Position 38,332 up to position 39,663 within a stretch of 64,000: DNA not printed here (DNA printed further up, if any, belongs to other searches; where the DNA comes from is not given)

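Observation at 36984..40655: DUF2235 - secreted endonuclease - DUF2235 operon without T6SS or immunity genes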

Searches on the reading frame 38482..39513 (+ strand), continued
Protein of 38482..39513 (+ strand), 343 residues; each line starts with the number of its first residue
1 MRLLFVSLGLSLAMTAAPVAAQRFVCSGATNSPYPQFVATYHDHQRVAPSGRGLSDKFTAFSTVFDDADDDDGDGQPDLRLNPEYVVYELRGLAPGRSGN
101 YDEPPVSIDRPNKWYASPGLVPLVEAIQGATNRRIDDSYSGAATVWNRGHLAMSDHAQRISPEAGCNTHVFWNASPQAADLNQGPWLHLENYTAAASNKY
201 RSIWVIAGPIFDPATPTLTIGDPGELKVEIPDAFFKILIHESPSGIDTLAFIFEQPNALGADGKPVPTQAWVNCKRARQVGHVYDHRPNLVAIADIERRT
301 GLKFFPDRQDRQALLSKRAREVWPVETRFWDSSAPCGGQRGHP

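Call 29: find_related_loci(query=A1, collection=genome_contigs, flank=10000)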
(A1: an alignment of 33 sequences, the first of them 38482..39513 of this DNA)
Query A1 (343 aa) in genome_contigs; peptide patterns used: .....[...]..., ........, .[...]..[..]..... (x = any residue, [..] = any of these).
69 stretches matched a pattern; 18 encode a relative of the query (tblastn E <= 1e-3); 18 distinct loci.
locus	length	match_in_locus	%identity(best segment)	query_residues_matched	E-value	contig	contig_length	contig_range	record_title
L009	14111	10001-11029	88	1-343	0e+0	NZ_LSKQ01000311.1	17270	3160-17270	Erythrobacter sp. CCH5-A1 CCH5-A1_contig315, whole genome shotgun sequence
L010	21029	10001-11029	87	1-343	0e+0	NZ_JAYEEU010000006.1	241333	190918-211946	Erythrobacter sp. T5W1-R Contig6, whole genome shotgun sequence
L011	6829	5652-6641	88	14-343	0e+0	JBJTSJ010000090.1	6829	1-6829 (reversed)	MAG: Tabrizicola sp. isolate samp_4447_semibin_136 samp_4447_176771, whole genome shotgun sequence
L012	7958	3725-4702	89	18-343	0e+0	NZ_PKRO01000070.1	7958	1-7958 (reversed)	Porphyrobacter sp. TH134 NODE_70_length_7958_cov_533.246406, whole genome shotgun sequence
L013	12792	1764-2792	87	1-343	0e+0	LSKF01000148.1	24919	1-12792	Erythrobacteraceae bacterium CCH12-C2 CCH12-C2_contig157, whole genome shotgun sequence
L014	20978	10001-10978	87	18-343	0e+0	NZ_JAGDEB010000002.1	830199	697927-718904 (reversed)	Erythrobacter sp. NFXS35 NFXS35_2, whole genome shotgun sequence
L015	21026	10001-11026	68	1-343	1e-156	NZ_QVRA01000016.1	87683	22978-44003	Sphingobium terrigena strain EO9 E09_16, whole genome shotgun sequence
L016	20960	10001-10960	63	24-343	2e-132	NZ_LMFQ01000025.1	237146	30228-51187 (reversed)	Caulobacter sp. Root1455 contig_8, whole genome shotgun sequence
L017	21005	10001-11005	49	12-343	1e-99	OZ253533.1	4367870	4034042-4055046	MAG: Rhodospirillales bacterium isolate 9d264909-92db-45cc-bff1-2ee2e865f122 genome assembly, chromosome: 1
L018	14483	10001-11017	51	3-339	5e-90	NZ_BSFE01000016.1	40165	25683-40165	Maricaulis virginensis strain VKM B-1513 spades_K_25_97_16, whole genome shotgun sequence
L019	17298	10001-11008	44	3-337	2e-79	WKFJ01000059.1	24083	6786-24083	MAG: Alteromonadaceae bacterium isolate MAG4 k99_19478, whole genome shotgun sequence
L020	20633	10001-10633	52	131-339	2e-70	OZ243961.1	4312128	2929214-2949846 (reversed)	MAG: uncultured Candidatus Binatia bacterium isolate c3ca01ca-9b7f-48ee-8e12-6a9662520b33 genome assembly, chromosome: 1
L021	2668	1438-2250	41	58-337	1e-60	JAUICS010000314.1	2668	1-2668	MAG: Alphaproteobacteria bacterium isolate 7_bin.41 NODE_37010_length_2668_cov_0.924439, whole genome shotgun sequence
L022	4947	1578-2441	38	4-305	5e-51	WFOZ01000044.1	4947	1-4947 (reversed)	MAG: Planctomycetaceae bacterium isolate S012_32 k151_113846, whole genome shotgun sequence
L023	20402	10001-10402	36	163-339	5e-11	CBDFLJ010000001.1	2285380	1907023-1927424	MAG: Alphaproteobacteria bacterium isolate 1b7322cf-0fa0-4cdd-8357-c9917fa2ed58 genome assembly, contig: contig_1, whole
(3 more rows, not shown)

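Call 33: search_protein_families(library=pfam, proteins=[L010:11276-11779:+, L010:11902-13602:+, L010:13599-14189:+, L010:14021-16636:+, L010:16721-17320:+, L010:17436-18746:-, L004:11123-12421:+, L004:7974-9875:-, L005:12381-13028:+, L005:13658-14620:+], max_evalue=0.01)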
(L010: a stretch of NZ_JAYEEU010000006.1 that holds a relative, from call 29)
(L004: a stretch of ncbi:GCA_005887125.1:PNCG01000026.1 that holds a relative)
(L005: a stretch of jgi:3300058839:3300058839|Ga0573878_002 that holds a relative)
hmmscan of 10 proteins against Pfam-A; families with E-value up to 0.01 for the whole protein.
L010:11276-11779:+ (167 aa): 0 families

L010:11902-13602:+ (566 aa): 1 family
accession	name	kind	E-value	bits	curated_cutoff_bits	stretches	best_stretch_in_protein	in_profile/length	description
PF13289.12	SIR2_2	-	3.3e-07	30.9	24.5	1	166-285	3-111/141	SIR2-like domain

L010:13599-14189:+ (196 aa): 0 families

L010:14021-16636:+ (871 aa): 7 families
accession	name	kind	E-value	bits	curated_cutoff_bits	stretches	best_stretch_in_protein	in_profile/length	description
PF02463.25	SMC_N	-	3.1e-14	53.4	40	2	61-107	2-49/220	RecF/RecN/SMC N terminal domain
PF13476.12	AAA_23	-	1.7e-10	42.3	27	1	64-117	2-54/201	AAA domain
PF13175.12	AAA_15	-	3.4e-07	30.7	32.1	1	61-109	3-50/374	AAA ATPase domain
PF13166.12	AAA_13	-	8.1e-07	28.6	36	1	752-832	496-581/713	AAA domain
PF04423.19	Rad50_zn_hook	-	0.0047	17.1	24.3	0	464-491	21-48/52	Rad50 zinc hook motif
PF13555.12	AAA_29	-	0.0074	16.5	27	0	61-109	1-49/61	P-loop containing region of AAA domain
PF13304.12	AAA_21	-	0.0097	16.4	27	0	89-107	6-24/304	AAA domain, putative AbiEii toxin, Type IV TA system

L010:16721-17320:+ (199 aa): 0 families

L010:17436-18746:- (436 aa): 0 families

L004:11123-12421:+ (432 aa): 0 families

L004:7974-9875:- (633 aa): 0 families

L005:12381-13028:+ (215 aa): 0 families

L005:13658-14620:+ (320 aa): 2 families
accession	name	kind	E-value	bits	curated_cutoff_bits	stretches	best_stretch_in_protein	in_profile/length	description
PF19121.6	DUF5805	-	0.0011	19.7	28.5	1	276-318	7-49/67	Family of unknown function (DUF5805)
PF22266.2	DUF6953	-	0.0087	16.6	27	0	280-315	2-37/74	Family of unknown function (DUF6953)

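Call 34: find_related_loci(query=A1, collection=metagenome_contigs, flank=6000)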
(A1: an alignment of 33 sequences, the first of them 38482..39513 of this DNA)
Query A1 (343 aa) in metagenome_contigs; peptide patterns used: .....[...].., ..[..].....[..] (x = any residue, [..] = any of these).
116 stretches matched a pattern; 50 encode a relative of the query (tblastn E <= 1e-3); 50 distinct loci.
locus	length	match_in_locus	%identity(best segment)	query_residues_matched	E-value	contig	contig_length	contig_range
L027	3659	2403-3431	88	1-343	0e+0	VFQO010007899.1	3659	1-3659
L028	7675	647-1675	88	1-343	0e+0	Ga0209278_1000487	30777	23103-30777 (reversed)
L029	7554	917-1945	87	1-343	0e+0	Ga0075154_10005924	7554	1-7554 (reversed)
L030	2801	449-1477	87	1-343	0e+0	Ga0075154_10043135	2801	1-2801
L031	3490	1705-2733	86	1-343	0e+0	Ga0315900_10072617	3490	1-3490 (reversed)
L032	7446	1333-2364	85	1-343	0e+0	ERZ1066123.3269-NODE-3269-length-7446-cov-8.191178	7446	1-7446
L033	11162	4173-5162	87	14-343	0e+0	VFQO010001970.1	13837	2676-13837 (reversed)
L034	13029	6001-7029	84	1-343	0e+0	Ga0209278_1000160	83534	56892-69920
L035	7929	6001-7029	82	1-343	0e+0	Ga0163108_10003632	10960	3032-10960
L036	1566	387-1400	69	1-343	2e-175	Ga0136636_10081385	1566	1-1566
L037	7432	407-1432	72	1-343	3e-160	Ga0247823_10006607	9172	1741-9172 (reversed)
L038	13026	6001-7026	68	1-343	1e-156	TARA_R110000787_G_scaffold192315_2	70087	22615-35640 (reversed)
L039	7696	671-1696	68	1-343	1e-156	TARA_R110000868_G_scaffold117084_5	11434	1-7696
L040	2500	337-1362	66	1-343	5e-159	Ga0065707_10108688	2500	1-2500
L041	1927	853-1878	67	1-343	2e-161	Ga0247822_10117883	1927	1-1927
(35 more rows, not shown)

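Call 62: search_protein_families(library=padloc, proteins=[L005:8466-10004:+, L005:10001-11032:+, L005:11049-12194:+, L037:2910-4337:+, L010:11902-13602:+, L010:14021-16636:+, L005:12381-13028:+, L005:13049-13456:+], max_evalue=0.01)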
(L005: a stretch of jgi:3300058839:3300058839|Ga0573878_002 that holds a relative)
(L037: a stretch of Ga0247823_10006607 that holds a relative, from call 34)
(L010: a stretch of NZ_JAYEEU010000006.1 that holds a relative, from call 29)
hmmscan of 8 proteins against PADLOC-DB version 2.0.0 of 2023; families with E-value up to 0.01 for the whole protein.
L005:8466-10004:+ (512 aa): 6 families
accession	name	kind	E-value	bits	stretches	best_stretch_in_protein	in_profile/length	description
PDLC03812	RTasRmuC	-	9.5e-10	35.6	1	119-466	43-398/439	DRT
PDLC00647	ZorA3|ZorA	-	7.6e-05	19.3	1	39-241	269-473/780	MotA/ExbB/TolQ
PDLC00640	ZorA2|ZorA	-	0.00011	19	1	86-240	364-524/590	MotA/ExbB/TolQ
PDLC00648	ZorA3|ZorA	-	0.00015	18.6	1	44-234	266-478/692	MotA/ExbB/TolQ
PDLC00598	ZorA1|ZorA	-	0.0005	16.6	1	63-213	320-470/663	MotA/ExbB/TolQ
PDLC00601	ZorA1|ZorA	-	0.001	15.8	1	70-236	325-490/699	MotA/ExbB/TolQ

L005:10001-11032:+ (343 aa): 0 families

L005:11049-12194:+ (381 aa): 0 families

L037:2910-4337:+ (476 aa): 0 families

L010:11902-13602:+ (566 aa): 2 families
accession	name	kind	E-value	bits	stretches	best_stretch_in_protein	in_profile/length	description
PDLC05061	PDC-S65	-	0.00033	18.1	0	147-184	123-160/592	-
PDLC05060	PDC-S65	-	0.0036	14.2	0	146-212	30-97/503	-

L010:14021-16636:+ (871 aa): 84 families (the best 25 are shown)
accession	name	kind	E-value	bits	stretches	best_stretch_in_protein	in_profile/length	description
PDLC03859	LmuB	-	1.7e-32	111.4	1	60-827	4-591/611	-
PDLC03865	LmuB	-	3.7e-23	79.7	2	529-831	702-984/1007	-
PDLC03868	LmuB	-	4.9e-23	79.4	3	61-115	6-61/1035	-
PDLC03861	LmuB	-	3.4e-18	63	1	56-139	205-288/1213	-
PDLC04135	mad3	-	2.3e-14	51.7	2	603-827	117-329/374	mads_3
PDLC02668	DndD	-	1.5e-09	35.4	1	61-125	3-74/659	DndD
PDLC02756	PbeC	-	4.3e-09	33.9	1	61-124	3-74/643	PbeC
PDLC02740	PbeC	-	1.1e-08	32.5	1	61-126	3-73/648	PbeC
PDLC02747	PbeC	-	1.5e-08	32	1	60-111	2-55/632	PbeC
PDLC02667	DndD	-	5.6e-08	30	1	61-125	3-76/657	DndD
PDLC02979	AriA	-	1.3e-07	29.8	1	61-109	3-50/373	-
PDLC00298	PtuA1|PtuA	-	1.5e-07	28.9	1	61-113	3-54/423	AAA ATPase domain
PDLC00278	PtuA1|PtuA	-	1.8e-07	28.8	1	60-115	2-56/436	AAA ATPase domain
PDLC00311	PtuA1|PtuA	-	2.2e-07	28.2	1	60-116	2-57/455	AAA ATPase domain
PDLC00271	PtuA1|PtuA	-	3.3e-07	28.2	1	60-115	2-56/421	AAA ATPase domain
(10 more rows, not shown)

L005:12381-13028:+ (215 aa): 0 families

L005:13049-13456:+ (135 aa): 0 families

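Call 64: search_solved_structures(query=window:38482-39513:+, max_evalue=0.01, show_alignments=1)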
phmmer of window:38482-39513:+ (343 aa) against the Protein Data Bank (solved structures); distinct sequences matched with E-value up to 0.01: 18.
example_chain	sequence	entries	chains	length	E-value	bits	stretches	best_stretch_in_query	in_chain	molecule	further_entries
9m0g_A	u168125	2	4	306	6.1e-11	45.2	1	134-260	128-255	Endonuclease G, mitochondrial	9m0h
6m3f_B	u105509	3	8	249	7.7e-11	44.8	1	133-258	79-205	Endonuclease G, mitochondrial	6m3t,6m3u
6lyf_A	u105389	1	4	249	7.8e-11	44.8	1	134-258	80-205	Endonuclease G, mitochondrial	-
6njt_A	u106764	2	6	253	8.2e-11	44.7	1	134-258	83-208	Endonuclease G, mitochondrial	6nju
7r6v_D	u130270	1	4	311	9.2e-10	41.3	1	137-269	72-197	Nuclease EXOG, mitochondrial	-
5t3v_A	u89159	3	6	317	9.7e-10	41.2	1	137-269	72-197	Nuclease EXOG, mitochondrial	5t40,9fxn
4a1n_A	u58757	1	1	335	1.1e-09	41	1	137-269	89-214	NUCLEASE EXOG, MITOCHONDRIAL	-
1ql0_A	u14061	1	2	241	1.7e-08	37.1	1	136-262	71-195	NUCLEASE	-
1g8t_A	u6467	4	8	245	1.8e-08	37.1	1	136-262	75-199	NUCLEASE SM2 ISOFORM | PROTEIN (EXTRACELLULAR ENDONUCLEASE) | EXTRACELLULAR ENDONUCLEASE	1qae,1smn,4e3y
7r6t_D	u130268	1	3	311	2.2e-08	36.8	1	137-269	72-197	Nuclease EXOG, mitochondrial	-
5t4i_A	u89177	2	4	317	2.3e-08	36.7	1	137-269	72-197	Nuclease EXOG, mitochondrial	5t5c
5zki_A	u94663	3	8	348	2.7e-08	36.4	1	137-269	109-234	Nuclease EXOG, mitochondrial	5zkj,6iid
2o3b_A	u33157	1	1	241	4.4e-06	29.2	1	137-247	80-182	Nuclease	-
1zm8_A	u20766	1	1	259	5e-06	29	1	137-247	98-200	Nuclease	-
4qn0_A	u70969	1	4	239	0.00038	22.8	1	145-259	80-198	Endonuclease G, mitochondrial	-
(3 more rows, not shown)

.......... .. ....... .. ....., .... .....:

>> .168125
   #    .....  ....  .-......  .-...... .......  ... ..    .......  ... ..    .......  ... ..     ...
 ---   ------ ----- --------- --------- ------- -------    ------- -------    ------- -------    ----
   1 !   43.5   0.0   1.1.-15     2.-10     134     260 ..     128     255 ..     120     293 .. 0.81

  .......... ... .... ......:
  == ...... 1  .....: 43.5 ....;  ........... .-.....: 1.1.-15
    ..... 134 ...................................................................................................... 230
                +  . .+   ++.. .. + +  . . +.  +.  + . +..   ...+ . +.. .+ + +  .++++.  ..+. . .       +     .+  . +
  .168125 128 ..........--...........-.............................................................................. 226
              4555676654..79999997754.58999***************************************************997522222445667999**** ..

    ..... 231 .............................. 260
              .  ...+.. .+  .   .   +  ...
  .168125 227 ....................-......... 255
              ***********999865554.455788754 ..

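Call 87: search_protein_families(library=pfam, proteins=[L015:3122-4198:-, L015:4195-5625:-, L015:6418-7623:-, L015:7620-8375:-, L015:9042-9854:-, L015:14026-15000:+, L015:15112-16995:-, L015:16953-19043:-, L037:4905-5648:+, L037:5492-6913:-], max_evalue=0.01)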
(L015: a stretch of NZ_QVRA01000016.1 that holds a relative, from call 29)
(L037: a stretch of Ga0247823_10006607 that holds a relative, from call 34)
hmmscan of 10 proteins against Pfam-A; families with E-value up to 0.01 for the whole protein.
L015:3122-4198:- (358 aa): 1 family
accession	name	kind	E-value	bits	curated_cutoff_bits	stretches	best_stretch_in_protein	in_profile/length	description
PF04055.27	Radical_SAM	-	7.4e-06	26.7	29.5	1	88-244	2-165/166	Radical SAM superfamily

L015:4195-5625:- (476 aa): 2 families
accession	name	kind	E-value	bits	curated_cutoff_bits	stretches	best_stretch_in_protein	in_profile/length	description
PF04055.27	Radical_SAM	-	5.5e-14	53.1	29.5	1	93-224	2-137/166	Radical SAM superfamily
PF13353.11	Fer4_12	-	2.1e-05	25.3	22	1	98-191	15-110/137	4Fe-4S single cluster domain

L015:6418-7623:- (401 aa): 7 families
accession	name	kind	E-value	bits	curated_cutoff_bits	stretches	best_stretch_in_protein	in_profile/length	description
PF01435.24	Peptidase_M48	-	7.7e-24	85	20.3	1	98-260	34-183/186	Peptidase family M48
PF14559.12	TPR_19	-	0.00023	21.9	25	1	333-389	6-62/68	Tetratricopeptide repeat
PF07719.23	TPR_2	-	0.00066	20.1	27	0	352-384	1-33/34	Tetratricopeptide repeat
PF13181.12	TPR_8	-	0.002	18.6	25.7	0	358-384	7-33/34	Tetratricopeptide repeat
PF13414.12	TPR_11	-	0.0021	18.1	26.8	0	322-366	1-42/42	TPR repeat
PF13371.12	TPR_9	-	0.0026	18.2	35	1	332-394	9-71/73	Tetratricopeptide repeat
PF00515.34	TPR_1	-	0.0086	16.3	27.8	0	353-384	2-33/34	Tetratricopeptide repeat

L015:7620-8375:- (251 aa): 0 families

L015:9042-9854:- (270 aa): 1 family
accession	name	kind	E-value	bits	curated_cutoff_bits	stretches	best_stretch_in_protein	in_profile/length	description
PF02265.22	S1-P1_nuclease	-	8.9e-56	190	29.5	1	24-259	1-257/258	S1/P1 Nuclease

L015:14026-15000:+ (324 aa): 1 family
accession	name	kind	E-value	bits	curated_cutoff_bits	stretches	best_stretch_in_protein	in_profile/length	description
PF12686.12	DUF3800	-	1.4e-11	45.7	21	1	5-198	2-148/149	Protein of unknown function (DUF3800)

L015:15112-16995:- (627 aa): 4 families
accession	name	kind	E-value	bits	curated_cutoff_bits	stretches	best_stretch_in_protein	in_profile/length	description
PF00580.27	UvrD-helicase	-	7.8e-12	45.9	23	2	36-103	14-83/271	UvrD/REP helicase N-terminal domain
PF13245.12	AAA_19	-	3e-09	37.6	25.1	1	36-222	12-103/134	AAA domain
PF01443.25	Viral_helicase1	-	2.2e-05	24.8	21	0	210-293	60-144/228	Viral superfamily 1 RNA helicase core domain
PF13604.12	AAA_30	-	0.0033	17.6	27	0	33-106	16-77/191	AAA domain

L015:16953-19043:- (696 aa): 6 families
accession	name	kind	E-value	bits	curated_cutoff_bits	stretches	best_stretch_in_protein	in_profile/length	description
PF13175.12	AAA_15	-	3.8e-47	162.1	32.1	1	1-396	1-373/374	AAA ATPase domain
PF20469.4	OLD-like_TOPRIM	-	5.3e-17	62.5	23.2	1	467-531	1-67/67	Overcoming lysogenization defect protein-like, TOPRIM domain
PF13304.12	AAA_21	-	1.1e-08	36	27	1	239-398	166-304/304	AAA domain, putative AbiEii toxin, Type IV TA system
PF13476.12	AAA_23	-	0.00028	22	27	1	6-47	2-43/201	AAA domain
PF11398.14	DUF2813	-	0.00095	19.1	21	0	335-411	279-339/372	Protein of unknown function (DUF2813)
PF02463.25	SMC_N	-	0.0012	18.8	40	1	3-52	2-53/220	RecF/RecN/SMC N terminal domain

L037:4905-5648:+ (247 aa): 0 families

L037:5492-6913:- (473 aa): 8 families
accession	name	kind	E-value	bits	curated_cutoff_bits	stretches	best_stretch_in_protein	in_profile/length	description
PF00326.27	Peptidase_S9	-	4.3e-08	33.3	22.6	1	218-322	6-122/213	Prolyl oligopeptidase family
PF12697.13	Abhydrolase_6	-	6.8e-06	27.3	26.3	1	224-449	25-207/217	Alpha/beta hydrolase family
PF00561.26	Abhydrolase_1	-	0.00031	20.9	25.8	1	223-450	24-242/245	alpha/beta hydrolase fold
PF07521.17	RMMBL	-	0.001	19.4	21.6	1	399-429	23-53/63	Zn-dependent metallo-hydrolase RNA specificity domain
PF12146.15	Hydrolase_4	-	0.0014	18.4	27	0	219-309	24-114/239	Serine aminopeptidase, S33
PF12740.14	PETase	-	0.0015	18.4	28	1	168-312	27-164/263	PET hydrolase-like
PF01738.24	DLH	-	0.0021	18.1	21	1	254-302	78-126/217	Dienelactone hydrolase family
PF06500.17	FrsA-like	-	0.009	15.3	22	0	170-301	168-294/414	Esterase FrsA-like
